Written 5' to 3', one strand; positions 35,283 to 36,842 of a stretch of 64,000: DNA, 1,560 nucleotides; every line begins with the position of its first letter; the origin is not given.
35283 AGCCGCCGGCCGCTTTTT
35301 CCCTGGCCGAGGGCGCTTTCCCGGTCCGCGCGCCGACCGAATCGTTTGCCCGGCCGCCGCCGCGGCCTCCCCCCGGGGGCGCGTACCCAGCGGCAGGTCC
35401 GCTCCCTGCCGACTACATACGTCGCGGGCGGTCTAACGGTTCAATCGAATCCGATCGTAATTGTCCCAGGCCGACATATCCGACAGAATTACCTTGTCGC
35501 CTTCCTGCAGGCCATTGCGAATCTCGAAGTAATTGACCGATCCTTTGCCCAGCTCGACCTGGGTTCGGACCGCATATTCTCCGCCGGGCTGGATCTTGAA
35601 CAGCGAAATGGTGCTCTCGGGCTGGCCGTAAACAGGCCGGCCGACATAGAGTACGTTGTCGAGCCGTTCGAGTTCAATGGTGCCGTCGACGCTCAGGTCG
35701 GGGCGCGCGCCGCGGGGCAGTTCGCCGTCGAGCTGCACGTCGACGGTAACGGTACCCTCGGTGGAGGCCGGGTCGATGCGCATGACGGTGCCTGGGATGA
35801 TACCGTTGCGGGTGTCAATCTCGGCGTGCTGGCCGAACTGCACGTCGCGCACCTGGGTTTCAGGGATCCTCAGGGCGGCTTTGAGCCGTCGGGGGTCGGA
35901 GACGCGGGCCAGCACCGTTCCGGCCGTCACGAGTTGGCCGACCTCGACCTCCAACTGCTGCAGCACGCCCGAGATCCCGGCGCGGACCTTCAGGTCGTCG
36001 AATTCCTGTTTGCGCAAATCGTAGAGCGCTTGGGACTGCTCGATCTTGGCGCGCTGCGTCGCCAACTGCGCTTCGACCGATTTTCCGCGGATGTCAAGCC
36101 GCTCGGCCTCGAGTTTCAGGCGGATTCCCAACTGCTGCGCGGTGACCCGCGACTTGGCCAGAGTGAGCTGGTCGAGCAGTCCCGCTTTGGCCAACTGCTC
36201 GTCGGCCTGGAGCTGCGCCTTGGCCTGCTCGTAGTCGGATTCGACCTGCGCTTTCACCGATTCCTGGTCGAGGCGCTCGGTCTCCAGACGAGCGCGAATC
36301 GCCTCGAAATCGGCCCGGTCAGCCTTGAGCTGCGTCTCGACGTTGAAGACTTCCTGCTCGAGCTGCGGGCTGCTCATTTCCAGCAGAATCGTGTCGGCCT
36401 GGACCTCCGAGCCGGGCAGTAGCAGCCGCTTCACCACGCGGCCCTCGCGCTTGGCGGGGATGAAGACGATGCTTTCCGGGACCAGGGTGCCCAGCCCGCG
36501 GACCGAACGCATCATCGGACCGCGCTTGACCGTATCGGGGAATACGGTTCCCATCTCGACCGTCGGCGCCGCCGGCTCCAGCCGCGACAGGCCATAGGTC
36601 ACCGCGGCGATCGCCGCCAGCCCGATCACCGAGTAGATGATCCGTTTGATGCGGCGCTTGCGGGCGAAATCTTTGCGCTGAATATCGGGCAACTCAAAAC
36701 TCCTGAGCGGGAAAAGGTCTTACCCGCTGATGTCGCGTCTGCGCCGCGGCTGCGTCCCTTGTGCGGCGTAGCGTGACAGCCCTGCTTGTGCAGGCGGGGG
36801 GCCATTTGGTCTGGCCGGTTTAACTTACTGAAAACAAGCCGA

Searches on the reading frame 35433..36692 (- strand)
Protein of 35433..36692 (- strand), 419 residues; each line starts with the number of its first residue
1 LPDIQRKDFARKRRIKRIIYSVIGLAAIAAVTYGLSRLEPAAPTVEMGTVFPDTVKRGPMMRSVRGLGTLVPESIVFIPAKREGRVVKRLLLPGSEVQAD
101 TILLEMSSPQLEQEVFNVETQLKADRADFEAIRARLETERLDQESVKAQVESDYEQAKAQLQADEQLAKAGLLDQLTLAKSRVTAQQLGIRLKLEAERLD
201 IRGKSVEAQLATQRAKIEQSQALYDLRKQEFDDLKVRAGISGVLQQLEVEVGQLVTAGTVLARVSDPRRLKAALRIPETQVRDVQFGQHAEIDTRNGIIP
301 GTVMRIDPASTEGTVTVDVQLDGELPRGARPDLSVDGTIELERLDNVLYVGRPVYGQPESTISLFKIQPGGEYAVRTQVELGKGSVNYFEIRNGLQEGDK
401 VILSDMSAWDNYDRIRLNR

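Call 11: search_protein_families(library=pfam, proteins=[window:35433-36692:-], max_evalue=0.01)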
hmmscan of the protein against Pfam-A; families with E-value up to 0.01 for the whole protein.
window:35433-36692:- (419 aa): 4 families
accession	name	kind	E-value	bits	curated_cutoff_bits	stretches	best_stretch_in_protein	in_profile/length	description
PF13437.12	HlyD_3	-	4.3e-15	56.8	22.2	1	235-325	1-97/106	HlyD family secretion protein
PF16576.10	HlyD_D23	-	4.9e-12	46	30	1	79-321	23-199/214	Barrel-sandwich domain of CusB or HlyD membrane-fusion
PF13533.13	Biotin_lipoyl_2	-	7.1e-05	23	29.8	1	235-264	2-31/32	Biotin-lipoyl like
PF00364.28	Biotin_lipoyl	-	0.00039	20.6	22.1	0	235-263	44-72/73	Biotin-requiring enzyme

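Call 13: search_protein_families(library=ncbifam, proteins=[window:35433-36692:-], max_evalue=0.001)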
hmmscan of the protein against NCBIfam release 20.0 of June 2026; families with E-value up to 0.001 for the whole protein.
window:35433-36692:- (419 aa): 13 families
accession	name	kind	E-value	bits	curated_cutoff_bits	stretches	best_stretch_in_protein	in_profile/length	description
TIGR01730.1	RND_mfp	subfamily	2.2e-32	112.3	94.9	2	206-406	107-310/322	efflux RND transporter periplasmic adaptor subunit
NF038010.1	ABC_adapt_DarC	equivalog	1.7e-16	60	450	1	12-417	9-416/417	darobactin export ABC transporter periplasmic adaptor subunit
TIGR00998.1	8a0101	subfamily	4.9e-13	48.7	390.8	1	83-309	50-284/334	EmrA/EmrK family multidrug efflux transporter periplasmic adaptor subunit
TIGR00999.1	8a0102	subfamily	3e-12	46.2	319.3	1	142-403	14-264/271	CzcB/NccB family metal efflux transporter periplasmic adaptor subunit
NF007785.0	PRK10476.1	equivalog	2.2e-08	33.3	376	1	75-293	48-268/347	multidrug transporter subunit MdtN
NF002939.0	PRK03598.1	equivalog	2.9e-07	30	393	1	82-293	51-264/332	secretion protein HlyD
NF008606.0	PRK11578.1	equivalog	3.2e-05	23.2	342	0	153-258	110-208/371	macrolide transporter subunit MacA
NF007850.1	PRK10559.1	equivalog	4.4e-05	22.7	400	1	206-318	120-234/303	p-hydroxybenzoic acid efflux pump subunit AaeA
TIGR01000.1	bacteriocin_acc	subfamily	5e-05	22.3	258.85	1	134-312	220-405/457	bacteriocin secretion accessory protein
TIGR03794.1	NHLM_micro_HlyD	equivalog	5.7e-05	22.2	156.2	0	236-271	61-96/421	NHLP bacteriocin system secretion protein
NF008589.1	PRK11556.1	equivalog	0.00017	20.6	391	0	60-187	69-199/392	MdtA/MuxA family multidrug efflux RND transporter periplasmic adaptor subunit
NF009419.0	PRK12784.1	equivalog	0.0002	21.4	135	1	220-266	30-76/84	hypothetical protein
NF005239.0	PRK06748.1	subfamily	0.00087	19.4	111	0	230-268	40-78/84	hypothetical protein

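Call 70: find_homologous_proteins(query=window:35433-36692:-, max_evalue=1e-30)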
Query window:35433-36692:- (419 aa): 8000 proteins with E <= 1e-30 among 8000 candidates; the best 120 are listed.
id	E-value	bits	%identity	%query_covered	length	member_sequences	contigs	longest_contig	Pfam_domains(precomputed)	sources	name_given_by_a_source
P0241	9.4e-262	886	100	100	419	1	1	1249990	PF25919.1,PF25917.1,PF26077.1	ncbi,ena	-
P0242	3.1e-255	864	97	100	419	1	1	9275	PF25919.1,PF25917.1,PF26077.1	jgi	jgi:HlyD family secretion protein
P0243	4.2e-253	857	96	100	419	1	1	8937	PF25919.1,PF25917.1,PF26077.1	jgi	jgi:HlyD family secretion protein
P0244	2.1e-237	806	89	100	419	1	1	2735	PF26077.1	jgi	jgi:HlyD family secretion protein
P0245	5.5e-237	804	89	100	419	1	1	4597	PF25919.1,PF25917.1,PF26077.1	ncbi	-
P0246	7.6e-237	804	89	100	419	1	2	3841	PF26077.1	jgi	jgi:HlyD family secretion protein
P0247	1.8e-236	802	89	100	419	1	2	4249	PF26077.1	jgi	jgi:HlyD family secretion protein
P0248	8.5e-236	800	90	100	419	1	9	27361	PF25919.1,PF25917.1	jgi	jgi:HlyD family secretion protein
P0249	1.4e-234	796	90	100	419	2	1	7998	PF25919.1,PF25917.1,PF26077.1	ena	-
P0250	3.3e-233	792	89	100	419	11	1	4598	PF25919.1,PF26077.1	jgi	jgi:HlyD family secretion protein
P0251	5.5e-230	781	87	100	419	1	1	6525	PF25973.1,PF25919.1,PF25917.1,PF26077.1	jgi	-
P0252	3.2e-228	775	85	100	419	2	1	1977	PF25919.1,PF25917.1,PF26077.1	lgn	-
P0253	1.3e-224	763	90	95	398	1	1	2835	PF25919.1,PF25917.1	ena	-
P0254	5.3e-220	748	84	100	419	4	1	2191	PF25919.1,PF26077.1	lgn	-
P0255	3.2e-178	611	87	80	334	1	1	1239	PF25973.1,PF25919.1,PF25917.1,PF26077.1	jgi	-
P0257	3.6e-174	597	67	99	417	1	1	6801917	PF25919.1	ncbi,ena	-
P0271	2.7e-163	562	65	99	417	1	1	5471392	PF25919.1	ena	-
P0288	1.0e-152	527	59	99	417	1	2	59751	-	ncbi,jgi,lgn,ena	ncbi:MAG: efflux RND transporter periplasmic adaptor subunit [Terriglobia bacterium]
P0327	6.7e-149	514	60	99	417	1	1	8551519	PF25919.1,PF26077.1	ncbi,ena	-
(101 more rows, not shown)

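Call 71: find_encoding_contigs(protein=P0257, flank=10000, max_places=1)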
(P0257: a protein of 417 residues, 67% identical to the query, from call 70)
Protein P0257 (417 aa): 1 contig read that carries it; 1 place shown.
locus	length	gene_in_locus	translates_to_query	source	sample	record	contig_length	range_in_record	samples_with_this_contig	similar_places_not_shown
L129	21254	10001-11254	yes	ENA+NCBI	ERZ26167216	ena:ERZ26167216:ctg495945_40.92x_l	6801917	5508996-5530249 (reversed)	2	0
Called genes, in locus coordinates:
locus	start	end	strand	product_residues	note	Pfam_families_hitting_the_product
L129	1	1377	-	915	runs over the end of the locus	PF12704:MacB_PCD, PF02687:FtsX, PF12704:MacB_PCD, PF02687:FtsX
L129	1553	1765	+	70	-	-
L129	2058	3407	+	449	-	PF00072:Response_reg, PF00158:Sigma54_activat, PF01078:Mg_chelatase (weak), PF14532:Sigma54_activ_2, PF25601:AAA_lid_14, PF02954:HTH_8, PF18024:HTH_50 (weak)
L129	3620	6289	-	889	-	PF12704:MacB_PCD, PF02687:FtsX, PF12704:MacB_PCD, PF02687:FtsX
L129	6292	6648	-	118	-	PF03551:PadR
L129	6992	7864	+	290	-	PF13188:PAS_8 (weak)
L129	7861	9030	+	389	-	PF14294:DUF4372, PF01609:DDE_Tnp_1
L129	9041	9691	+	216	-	PF02518:HATPase_c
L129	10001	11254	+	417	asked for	PF25919:BSH_CusB (weak)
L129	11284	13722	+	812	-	PF12704:MacB_PCD, PF02687:FtsX, PF12704:MacB_PCD, PF02687:FtsX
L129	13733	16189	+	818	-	PF12704:MacB_PCD, PF02687:FtsX, PF12704:MacB_PCD, PF02687:FtsX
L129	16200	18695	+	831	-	PF12704:MacB_PCD, PF02687:FtsX, PF12704:MacB_PCD, PF02687:FtsX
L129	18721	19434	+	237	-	PF02463:SMC_N (weak), PF00005:ABC_tran, PF13304:AAA_21 (faint)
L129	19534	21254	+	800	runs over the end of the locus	PF12704:MacB_PCD, PF02687:FtsX, PF12704:MacB_PCD, PF02687:FtsX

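Call 72: find_encoding_contigs(protein=P0327, flank=10000, max_places=1)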
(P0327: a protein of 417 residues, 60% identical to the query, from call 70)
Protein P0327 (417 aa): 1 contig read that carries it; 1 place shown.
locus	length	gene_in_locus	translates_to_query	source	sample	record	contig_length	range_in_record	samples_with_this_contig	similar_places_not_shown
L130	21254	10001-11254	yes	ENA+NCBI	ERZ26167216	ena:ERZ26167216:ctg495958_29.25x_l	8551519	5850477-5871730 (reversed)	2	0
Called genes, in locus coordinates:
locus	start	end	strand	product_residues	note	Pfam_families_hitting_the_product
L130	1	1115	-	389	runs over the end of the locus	PF14294:DUF4372, PF01609:DDE_Tnp_1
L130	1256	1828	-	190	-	PF00884:Sulfatase, PF01663:Phosphodiest (weak)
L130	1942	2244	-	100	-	-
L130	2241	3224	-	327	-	PF03186:CobD_Cbib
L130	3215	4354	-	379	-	PF01955:CbiZ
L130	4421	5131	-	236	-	PF01135:PCMT, PF01209:Ubie_methyltran, PF13489:Methyltransf_23, PF13847:Methyltransf_31, PF08241:Methyltransf_11, PF08242:Methyltransf_12, PF13649:Methyltransf_25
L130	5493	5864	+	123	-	PF00903:Glyoxalase (weak)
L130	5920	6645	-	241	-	-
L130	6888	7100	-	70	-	-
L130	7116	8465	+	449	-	PF00072:Response_reg, PF00158:Sigma54_activat, PF14532:Sigma54_activ_2, PF25601:AAA_lid_14, PF02954:HTH_8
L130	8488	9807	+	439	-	PF02518:HATPase_c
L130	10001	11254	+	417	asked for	PF25919:BSH_CusB (weak), PF26077:BSH_Fcp1 (weak)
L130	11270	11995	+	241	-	PF02463:SMC_N (weak), PF00005:ABC_tran, PF13304:AAA_21 (faint)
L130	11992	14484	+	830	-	PF12704:MacB_PCD, PF02687:FtsX, PF12704:MacB_PCD, PF02687:FtsX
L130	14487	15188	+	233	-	PF00005:ABC_tran, PF13304:AAA_21 (weak)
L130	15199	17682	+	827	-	PF12704:MacB_PCD, PF02687:FtsX, PF12704:MacB_PCD, PF02687:FtsX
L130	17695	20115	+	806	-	PF12704:MacB_PCD, PF02687:FtsX, PF12704:MacB_PCD (weak), PF02687:FtsX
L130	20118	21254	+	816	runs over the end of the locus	PF12704:MacB_PCD, PF02687:FtsX, PF12704:MacB_PCD, PF02687:FtsX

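Call 78: find_encoding_contigs(protein=P0271, flank=10000, max_places=1)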
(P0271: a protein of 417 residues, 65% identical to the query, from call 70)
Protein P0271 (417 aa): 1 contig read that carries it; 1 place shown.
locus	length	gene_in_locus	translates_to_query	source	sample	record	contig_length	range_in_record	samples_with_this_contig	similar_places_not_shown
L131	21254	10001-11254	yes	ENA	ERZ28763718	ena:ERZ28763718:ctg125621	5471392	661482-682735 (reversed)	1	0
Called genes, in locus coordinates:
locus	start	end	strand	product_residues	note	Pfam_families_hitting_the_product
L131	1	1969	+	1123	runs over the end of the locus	PF13620:CarboxypepD_reg, PF07715:Plug, PF00593:TonB_dep_Rec_b-barrel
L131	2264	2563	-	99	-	PF01610:DDE_Tnp_ISL3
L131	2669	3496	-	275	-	PF14690:Zn_ribbon_ISL3, PF13542:HTH_Tnp_ISL3, PF01610:DDE_Tnp_ISL3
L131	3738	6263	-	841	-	PF07995:GSDH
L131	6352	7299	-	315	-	-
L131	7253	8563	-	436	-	PF00535:Glycos_transf_2, PF10111:Glyco_tranf_2_2 (weak), PF13641:Glyco_tranf_2_3, PF13632:Glyco_trans_2_3 (weak)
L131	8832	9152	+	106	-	PF03551:PadR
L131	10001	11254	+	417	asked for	PF25919:BSH_CusB (faint)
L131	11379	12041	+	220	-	PF00005:ABC_tran, PF13304:AAA_21 (faint)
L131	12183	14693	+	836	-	PF12704:MacB_PCD, PF02687:FtsX, PF12704:MacB_PCD, PF02687:FtsX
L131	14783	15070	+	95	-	-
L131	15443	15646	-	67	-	-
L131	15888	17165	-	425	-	PF00465:Fe-ADH, PF13685:Fe-ADH_2, PF25137:ADH_Fe_C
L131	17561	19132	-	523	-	PF00171:Aldedh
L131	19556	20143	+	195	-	PF05163:DinB, PF12867:DinB_2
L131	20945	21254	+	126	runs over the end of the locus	-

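Call 79: find_encoding_contigs(protein=P0288, flank=10000, max_places=1)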
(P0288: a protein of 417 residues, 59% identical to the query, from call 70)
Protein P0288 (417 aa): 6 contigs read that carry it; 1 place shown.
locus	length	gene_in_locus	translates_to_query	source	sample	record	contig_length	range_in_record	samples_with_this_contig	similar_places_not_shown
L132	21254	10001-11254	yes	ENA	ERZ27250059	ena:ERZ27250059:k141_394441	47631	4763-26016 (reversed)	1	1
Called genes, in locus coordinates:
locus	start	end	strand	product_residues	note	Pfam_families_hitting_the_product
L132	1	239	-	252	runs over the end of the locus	PF00037:Fer4 (faint), PF12797:Fer4_2 (weak), PF12837:Fer4_6 (faint), PF13187:Fer4_9 (faint), PF12838:Fer4_7 (weak), PF12838:Fer4_7 (weak), PF13247:Fer4_11, PF12797:Fer4_2 (weak), +4 more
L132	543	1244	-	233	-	PF01597:GCV_H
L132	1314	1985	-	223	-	PF01597:GCV_H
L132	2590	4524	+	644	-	PF03571:Peptidase_M49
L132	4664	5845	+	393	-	PF01208:URO-D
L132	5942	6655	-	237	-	PF01738:DLH, PF02129:Peptidase_S15, PF20434:BD-FAE (faint), PF00561:Abhydrolase_1, PF12146:Hydrolase_4, PF12697:Abhydrolase_6, PF00326:Peptidase_S9, PF07859:Abhydrolase_3 (weak), +2 more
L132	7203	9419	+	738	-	PF01553:Acyltransferase, PF00501:AMP-binding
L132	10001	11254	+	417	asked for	-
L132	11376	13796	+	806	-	PF12704:MacB_PCD, PF02687:FtsX, PF12704:MacB_PCD, PF02687:FtsX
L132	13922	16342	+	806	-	PF12704:MacB_PCD, PF02687:FtsX, PF12704:MacB_PCD, PF02687:FtsX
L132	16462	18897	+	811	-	PF12704:MacB_PCD, PF02687:FtsX, PF12704:MacB_PCD, PF02687:FtsX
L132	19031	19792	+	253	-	PF00005:ABC_tran, PF02463:SMC_N (faint), PF13304:AAA_21 (faint)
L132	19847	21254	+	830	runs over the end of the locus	PF12704:MacB_PCD, PF02687:FtsX, PF12704:MacB_PCD, PF02687:FtsX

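Call 80: search_protein_families(library=ncbifam, proteins=[L129:11284-13722:+, L129:13733-16189:+, L129:16200-18695:+, L130:11992-14484:+, L130:15199-17682:+, L130:17695-20115:+, L131:12183-14693:+, L132:11376-13796:+, L132:13922-16342:+, L132:16462-18897:+], max_evalue=1e-50)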
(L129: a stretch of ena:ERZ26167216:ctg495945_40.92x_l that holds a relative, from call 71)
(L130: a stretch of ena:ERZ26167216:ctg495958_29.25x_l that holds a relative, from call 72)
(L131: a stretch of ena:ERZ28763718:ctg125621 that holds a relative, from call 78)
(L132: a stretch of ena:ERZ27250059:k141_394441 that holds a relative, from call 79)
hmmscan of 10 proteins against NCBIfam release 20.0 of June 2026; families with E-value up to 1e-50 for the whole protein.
L129:11284-13722:+ (812 aa): 1 family
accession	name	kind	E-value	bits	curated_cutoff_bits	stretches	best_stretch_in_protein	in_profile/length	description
TIGR03434.1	ADOP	subfamily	2.7e-286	951.9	622.3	1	4-812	1-803/803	ADOP family duplicated permease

L129:13733-16189:+ (818 aa): 1 family
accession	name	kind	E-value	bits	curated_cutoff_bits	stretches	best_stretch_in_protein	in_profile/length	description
TIGR03434.1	ADOP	subfamily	5.6e-257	854.9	622.3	1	4-818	1-803/803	ADOP family duplicated permease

L129:16200-18695:+ (831 aa): 1 family
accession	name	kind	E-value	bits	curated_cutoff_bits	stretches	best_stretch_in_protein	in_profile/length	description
TIGR03434.1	ADOP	subfamily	3.9e-237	789.3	622.3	1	4-831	1-803/803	ADOP family duplicated permease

L130:11992-14484:+ (830 aa): 1 family
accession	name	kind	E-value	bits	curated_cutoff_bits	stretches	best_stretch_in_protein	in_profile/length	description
TIGR03434.1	ADOP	subfamily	7.8e-242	804.8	622.3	1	3-830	1-803/803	ADOP family duplicated permease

L130:15199-17682:+ (827 aa): 1 family
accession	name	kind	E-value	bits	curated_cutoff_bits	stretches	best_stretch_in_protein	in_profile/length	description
TIGR03434.1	ADOP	subfamily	9.2e-235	781.4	622.3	1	17-827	1-803/803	ADOP family duplicated permease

L130:17695-20115:+ (806 aa): 1 family
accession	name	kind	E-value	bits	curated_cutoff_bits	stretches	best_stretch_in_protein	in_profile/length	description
TIGR03434.1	ADOP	subfamily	3.6e-240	799.3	622.3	1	5-806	5-803/803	ADOP family duplicated permease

L131:12183-14693:+ (836 aa): 1 family
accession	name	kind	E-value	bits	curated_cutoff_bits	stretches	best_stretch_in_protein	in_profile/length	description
TIGR03434.1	ADOP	subfamily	8e-263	874.2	622.3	1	4-836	1-803/803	ADOP family duplicated permease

L132:11376-13796:+ (806 aa): 1 family
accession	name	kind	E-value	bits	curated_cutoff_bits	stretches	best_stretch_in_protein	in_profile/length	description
TIGR03434.1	ADOP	subfamily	9.2e-282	936.9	622.3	1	4-806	1-803/803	ADOP family duplicated permease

L132:13922-16342:+ (806 aa): 1 family
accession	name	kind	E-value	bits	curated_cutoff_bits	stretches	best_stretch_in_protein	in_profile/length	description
TIGR03434.1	ADOP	subfamily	3.5e-273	908.5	622.3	1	2-806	1-803/803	ADOP family duplicated permease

L132:16462-18897:+ (811 aa): 1 family
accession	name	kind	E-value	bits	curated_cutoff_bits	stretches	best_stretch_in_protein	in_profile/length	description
TIGR03434.1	ADOP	subfamily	6.6e-300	996.9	622.3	1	4-811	1-803/803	ADOP family duplicated permease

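Call 82: find_encoding_contigs(protein=P0248, flank=10000, max_places=3)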
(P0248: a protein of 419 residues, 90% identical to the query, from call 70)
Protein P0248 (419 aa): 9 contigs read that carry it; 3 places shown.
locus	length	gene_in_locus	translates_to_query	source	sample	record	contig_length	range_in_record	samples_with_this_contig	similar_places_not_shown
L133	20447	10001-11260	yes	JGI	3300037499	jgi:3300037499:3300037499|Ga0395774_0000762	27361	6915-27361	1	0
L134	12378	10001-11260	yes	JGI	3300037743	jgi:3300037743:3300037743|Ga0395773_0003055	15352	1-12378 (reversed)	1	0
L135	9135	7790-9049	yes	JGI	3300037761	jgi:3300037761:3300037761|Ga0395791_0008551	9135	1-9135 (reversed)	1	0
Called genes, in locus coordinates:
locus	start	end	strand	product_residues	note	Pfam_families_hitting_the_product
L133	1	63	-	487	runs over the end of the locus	PF05175:MTS, PF13489:Methyltransf_23 (weak), PF08241:Methyltransf_11 (weak), PF09445:Methyltransf_15 (weak), PF13649:Methyltransf_25, PF13847:Methyltransf_31, PF25004:DUF7782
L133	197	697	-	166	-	PF11026:DUF2721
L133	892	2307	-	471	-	PF12704:MacB_PCD, PF02687:FtsX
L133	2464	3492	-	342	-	PF12704:MacB_PCD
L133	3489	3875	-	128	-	PF03551:PadR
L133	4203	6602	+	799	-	PF12704:MacB_PCD, PF02687:FtsX, PF12704:MacB_PCD, PF02687:FtsX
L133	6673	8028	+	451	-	PF00072:Response_reg, PF00004:AAA (faint), PF00158:Sigma54_activat, PF14532:Sigma54_activ_2, PF01078:Mg_chelatase (faint), PF25601:AAA_lid_14, PF02954:HTH_8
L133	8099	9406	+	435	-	PF02518:HATPase_c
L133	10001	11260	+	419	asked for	PF25917:BSH_RND (faint), PF25919:BSH_CusB (weak)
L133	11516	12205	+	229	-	PF00005:ABC_tran, PF13304:AAA_21 (faint)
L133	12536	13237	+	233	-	PF00005:ABC_tran, PF02463:SMC_N (faint), PF13304:AAA_21 (weak)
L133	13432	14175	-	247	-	PF00481:PP2C, PF13672:PP2C_2, PF07228:SpoIIE (weak)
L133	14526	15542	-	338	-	PF01571:GCV_T, PF08669:GCV_T_C (weak)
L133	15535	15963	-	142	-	-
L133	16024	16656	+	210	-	PF00753:Lactamase_B, PF23023:Anti-Pycsar_Apyc1 (weak), PF12706:Lactamase_B_2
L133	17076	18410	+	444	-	PF01408:GFO_IDH_MocA, PF02894:GFO_IDH_MocA_C (faint), PF22725:GFO_IDH_MocA_C3 (faint)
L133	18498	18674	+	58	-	PF05509:TraY (faint)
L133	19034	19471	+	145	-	PF00583:Acetyltransf_1, PF13673:Acetyltransf_10, PF13508:Acetyltransf_7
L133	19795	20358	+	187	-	PF00857:Isochorismatase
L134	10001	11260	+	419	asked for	PF25917:BSH_RND (faint), PF25919:BSH_CusB (weak)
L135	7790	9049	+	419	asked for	PF25917:BSH_RND (faint), PF25919:BSH_CusB (weak)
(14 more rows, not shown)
